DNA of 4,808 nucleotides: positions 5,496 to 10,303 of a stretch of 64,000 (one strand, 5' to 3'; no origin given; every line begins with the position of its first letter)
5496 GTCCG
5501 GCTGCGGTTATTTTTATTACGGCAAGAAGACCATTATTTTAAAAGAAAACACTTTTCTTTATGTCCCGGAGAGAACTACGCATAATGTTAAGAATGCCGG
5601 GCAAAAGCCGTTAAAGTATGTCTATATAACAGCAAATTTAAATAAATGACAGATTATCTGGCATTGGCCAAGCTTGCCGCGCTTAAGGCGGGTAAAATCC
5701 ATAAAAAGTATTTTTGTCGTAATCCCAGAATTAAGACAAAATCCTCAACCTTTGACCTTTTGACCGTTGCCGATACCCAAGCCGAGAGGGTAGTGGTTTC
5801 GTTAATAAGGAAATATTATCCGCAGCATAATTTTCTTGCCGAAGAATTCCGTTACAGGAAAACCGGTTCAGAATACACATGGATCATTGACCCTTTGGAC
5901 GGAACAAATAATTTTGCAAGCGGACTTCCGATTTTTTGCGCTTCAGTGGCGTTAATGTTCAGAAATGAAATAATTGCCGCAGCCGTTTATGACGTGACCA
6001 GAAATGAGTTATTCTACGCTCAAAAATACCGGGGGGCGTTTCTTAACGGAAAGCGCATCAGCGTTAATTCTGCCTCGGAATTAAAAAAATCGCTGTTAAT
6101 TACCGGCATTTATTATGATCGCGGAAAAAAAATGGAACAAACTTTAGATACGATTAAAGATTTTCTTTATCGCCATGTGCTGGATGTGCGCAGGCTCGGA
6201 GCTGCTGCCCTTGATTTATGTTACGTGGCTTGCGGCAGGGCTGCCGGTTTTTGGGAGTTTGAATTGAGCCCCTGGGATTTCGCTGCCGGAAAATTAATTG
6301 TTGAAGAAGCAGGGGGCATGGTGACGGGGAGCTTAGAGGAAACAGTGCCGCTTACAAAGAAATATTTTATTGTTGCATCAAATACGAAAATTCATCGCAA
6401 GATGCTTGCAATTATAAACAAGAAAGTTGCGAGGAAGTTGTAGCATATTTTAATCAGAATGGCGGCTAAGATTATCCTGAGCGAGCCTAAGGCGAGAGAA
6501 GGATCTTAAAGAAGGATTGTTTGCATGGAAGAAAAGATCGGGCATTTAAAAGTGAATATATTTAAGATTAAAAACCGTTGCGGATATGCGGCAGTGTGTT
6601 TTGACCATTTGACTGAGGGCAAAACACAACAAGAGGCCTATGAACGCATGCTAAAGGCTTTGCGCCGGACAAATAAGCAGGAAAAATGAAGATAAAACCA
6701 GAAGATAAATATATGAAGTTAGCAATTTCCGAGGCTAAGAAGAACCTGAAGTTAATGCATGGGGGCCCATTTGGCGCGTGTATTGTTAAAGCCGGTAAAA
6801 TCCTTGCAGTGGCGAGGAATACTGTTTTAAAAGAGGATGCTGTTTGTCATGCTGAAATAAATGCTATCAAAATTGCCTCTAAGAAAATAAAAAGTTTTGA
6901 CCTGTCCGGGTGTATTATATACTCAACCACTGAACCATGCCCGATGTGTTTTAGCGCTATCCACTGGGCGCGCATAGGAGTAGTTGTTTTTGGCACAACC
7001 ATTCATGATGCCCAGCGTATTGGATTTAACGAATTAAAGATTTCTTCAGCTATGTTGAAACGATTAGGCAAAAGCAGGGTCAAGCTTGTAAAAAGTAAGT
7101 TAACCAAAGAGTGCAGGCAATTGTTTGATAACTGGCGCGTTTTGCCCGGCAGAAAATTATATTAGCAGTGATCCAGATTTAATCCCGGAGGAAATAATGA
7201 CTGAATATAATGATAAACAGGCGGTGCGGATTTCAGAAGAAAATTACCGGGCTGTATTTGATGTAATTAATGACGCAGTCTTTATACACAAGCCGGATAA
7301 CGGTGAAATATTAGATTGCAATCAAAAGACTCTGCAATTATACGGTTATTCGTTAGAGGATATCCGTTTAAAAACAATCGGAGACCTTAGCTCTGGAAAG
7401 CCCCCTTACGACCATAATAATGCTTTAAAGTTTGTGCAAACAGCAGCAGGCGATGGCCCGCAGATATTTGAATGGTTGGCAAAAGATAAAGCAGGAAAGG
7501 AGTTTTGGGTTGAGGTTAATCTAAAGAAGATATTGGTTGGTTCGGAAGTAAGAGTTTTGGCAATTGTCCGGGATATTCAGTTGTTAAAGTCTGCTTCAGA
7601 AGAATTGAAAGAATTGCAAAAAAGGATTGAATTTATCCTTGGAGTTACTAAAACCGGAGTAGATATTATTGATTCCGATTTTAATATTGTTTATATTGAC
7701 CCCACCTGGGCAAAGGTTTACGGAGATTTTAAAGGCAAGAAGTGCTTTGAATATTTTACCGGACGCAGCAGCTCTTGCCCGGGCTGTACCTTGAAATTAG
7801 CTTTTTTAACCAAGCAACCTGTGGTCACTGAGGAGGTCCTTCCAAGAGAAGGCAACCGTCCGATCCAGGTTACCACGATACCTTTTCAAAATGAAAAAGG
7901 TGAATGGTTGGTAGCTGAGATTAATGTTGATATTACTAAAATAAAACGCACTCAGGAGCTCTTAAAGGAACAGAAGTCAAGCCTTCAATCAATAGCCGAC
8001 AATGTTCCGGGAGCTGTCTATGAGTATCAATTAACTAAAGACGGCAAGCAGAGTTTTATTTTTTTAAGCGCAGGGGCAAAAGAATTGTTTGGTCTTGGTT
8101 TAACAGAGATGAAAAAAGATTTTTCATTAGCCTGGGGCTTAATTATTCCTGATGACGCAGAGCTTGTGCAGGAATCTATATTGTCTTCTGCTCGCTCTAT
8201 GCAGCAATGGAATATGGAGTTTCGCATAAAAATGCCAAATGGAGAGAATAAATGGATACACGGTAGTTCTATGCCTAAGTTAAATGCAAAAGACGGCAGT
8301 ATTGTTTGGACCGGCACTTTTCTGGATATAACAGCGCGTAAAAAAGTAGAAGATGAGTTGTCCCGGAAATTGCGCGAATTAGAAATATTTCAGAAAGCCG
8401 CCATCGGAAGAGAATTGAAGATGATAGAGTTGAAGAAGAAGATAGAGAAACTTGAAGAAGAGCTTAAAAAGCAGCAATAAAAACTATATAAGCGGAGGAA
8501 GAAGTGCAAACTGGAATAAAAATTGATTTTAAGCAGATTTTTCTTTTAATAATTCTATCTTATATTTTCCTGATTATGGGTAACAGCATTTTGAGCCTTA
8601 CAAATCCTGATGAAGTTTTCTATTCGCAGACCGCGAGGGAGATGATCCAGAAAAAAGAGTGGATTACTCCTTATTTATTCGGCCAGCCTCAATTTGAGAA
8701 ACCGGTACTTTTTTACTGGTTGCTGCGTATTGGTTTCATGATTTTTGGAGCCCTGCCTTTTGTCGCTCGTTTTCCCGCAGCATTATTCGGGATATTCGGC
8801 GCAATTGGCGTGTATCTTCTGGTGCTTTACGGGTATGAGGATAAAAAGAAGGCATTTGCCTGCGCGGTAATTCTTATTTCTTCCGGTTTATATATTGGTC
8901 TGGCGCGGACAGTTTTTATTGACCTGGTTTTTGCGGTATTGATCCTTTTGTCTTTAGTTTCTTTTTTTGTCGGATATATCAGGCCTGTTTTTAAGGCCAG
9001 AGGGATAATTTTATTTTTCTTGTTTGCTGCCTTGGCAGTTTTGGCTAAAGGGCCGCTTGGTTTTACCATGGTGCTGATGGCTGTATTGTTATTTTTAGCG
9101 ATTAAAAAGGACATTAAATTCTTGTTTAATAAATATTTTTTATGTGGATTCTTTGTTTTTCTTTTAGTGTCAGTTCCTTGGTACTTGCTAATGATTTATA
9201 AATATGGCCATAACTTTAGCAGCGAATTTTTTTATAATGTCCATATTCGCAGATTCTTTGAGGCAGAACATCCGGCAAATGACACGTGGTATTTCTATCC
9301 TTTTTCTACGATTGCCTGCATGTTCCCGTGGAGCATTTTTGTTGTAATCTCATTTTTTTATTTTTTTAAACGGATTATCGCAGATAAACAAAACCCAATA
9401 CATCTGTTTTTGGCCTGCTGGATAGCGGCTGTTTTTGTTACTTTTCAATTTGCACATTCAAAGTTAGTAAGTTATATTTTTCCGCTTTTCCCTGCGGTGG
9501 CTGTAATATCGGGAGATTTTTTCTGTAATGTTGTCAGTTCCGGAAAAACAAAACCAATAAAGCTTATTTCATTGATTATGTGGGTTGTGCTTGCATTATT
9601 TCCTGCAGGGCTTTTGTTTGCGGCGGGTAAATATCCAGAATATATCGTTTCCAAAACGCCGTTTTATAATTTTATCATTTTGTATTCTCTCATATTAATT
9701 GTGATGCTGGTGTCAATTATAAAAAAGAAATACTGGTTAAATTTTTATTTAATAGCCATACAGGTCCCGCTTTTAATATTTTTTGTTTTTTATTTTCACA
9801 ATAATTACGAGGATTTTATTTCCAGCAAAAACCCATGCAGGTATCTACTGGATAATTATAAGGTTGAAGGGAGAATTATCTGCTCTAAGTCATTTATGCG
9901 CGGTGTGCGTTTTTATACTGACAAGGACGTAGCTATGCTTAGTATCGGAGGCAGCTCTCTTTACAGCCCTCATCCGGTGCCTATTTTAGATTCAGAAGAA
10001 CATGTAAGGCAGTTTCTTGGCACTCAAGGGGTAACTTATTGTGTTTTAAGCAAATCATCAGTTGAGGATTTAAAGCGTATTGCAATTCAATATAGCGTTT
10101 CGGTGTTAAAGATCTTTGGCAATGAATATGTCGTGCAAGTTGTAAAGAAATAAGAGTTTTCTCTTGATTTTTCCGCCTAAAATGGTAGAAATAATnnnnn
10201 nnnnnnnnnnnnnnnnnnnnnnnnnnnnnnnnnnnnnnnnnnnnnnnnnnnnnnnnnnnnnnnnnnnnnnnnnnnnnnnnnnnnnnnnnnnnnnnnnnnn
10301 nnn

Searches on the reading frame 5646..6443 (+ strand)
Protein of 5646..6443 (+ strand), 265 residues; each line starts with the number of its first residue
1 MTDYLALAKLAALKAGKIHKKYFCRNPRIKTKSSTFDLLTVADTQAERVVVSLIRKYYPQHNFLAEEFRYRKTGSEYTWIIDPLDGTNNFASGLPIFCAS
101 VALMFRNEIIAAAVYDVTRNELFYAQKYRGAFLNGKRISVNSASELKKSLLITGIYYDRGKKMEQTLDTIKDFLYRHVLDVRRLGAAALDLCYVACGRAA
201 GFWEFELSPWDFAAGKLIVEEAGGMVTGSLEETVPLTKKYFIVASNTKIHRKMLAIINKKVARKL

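Call 38: search_protein_families(library=pfam, max_evalue=0.0001, proteins=[window:5646-6443:+])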
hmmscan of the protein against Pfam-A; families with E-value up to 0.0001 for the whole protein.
window:5646-6443:+ (265 aa): 1 family
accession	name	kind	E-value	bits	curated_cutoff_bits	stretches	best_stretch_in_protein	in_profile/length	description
PF00459.30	Inositol_P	-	9.1e-65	219.3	27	1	6-259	7-268/271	Inositol monophosphatase family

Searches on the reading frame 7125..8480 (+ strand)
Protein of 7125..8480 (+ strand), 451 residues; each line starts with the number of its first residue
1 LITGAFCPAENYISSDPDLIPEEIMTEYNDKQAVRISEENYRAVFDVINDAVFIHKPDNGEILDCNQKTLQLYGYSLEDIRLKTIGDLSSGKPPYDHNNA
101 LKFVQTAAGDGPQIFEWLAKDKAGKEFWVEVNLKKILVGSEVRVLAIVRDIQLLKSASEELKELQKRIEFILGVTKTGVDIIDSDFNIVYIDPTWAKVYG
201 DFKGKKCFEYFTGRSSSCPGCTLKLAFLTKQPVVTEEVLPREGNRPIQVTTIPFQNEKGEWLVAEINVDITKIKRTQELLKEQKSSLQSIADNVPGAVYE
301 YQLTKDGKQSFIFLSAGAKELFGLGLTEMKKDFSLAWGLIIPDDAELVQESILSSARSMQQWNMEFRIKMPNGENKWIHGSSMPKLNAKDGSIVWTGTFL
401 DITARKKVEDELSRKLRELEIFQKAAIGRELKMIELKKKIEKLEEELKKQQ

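Call 38: search_protein_families(library=pfam, max_evalue=0.0001, proteins=[window:7125-8480:+])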
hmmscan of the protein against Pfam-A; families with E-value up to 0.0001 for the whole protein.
window:7125-8480:+ (451 aa): 5 families
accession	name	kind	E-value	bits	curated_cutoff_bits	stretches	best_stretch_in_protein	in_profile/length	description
PF13426.13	PAS_9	-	7.3e-22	78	27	1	49-151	1-101/103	PAS domain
PF08447.18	PAS_3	-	2.1e-15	57.2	25.6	1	312-397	2-87/89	PAS fold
PF13188.13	PAS_8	-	1.6e-12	47.3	21.8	1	40-88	2-46/65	PAS domain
PF00989.32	PAS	-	6.9e-11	42.6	22.6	1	40-151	2-113/113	PAS fold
PF08448.16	PAS_4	-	9.4e-11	42.4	23.1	0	178-272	7-107/110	PAS fold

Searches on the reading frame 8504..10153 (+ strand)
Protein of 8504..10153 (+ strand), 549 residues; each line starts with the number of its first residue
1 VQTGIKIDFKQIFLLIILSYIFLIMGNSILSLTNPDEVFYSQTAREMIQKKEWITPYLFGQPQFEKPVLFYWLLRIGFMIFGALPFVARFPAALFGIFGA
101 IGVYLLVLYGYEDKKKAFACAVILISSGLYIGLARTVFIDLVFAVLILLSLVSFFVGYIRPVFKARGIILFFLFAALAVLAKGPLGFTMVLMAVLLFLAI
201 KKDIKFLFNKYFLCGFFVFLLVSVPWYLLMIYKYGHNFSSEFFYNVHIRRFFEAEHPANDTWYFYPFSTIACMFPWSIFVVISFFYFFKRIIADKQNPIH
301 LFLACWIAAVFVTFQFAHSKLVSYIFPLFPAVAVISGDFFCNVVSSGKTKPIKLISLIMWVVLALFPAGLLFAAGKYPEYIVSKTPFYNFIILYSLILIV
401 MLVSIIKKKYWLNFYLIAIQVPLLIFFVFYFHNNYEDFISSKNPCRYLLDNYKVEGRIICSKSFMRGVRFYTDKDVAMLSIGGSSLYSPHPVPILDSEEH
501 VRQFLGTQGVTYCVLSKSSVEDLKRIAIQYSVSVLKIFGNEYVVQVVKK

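Call 9: search_protein_families(library=pfam, max_evalue=0.001, proteins=[window:8504-10153:+])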
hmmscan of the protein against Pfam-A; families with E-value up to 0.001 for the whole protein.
window:8504-10153:+ (549 aa): 2 families
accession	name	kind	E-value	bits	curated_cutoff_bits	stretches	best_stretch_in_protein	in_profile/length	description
PF02366.24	PMT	-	1e-10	42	22.7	1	13-230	6-236/245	Dolichyl-phosphate-mannose-protein mannosyltransferase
PF13231.12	PMT_2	-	4.3e-09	37.2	26.1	1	66-226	2-160/160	Dolichyl-phosphate-mannose-protein mannosyltransferase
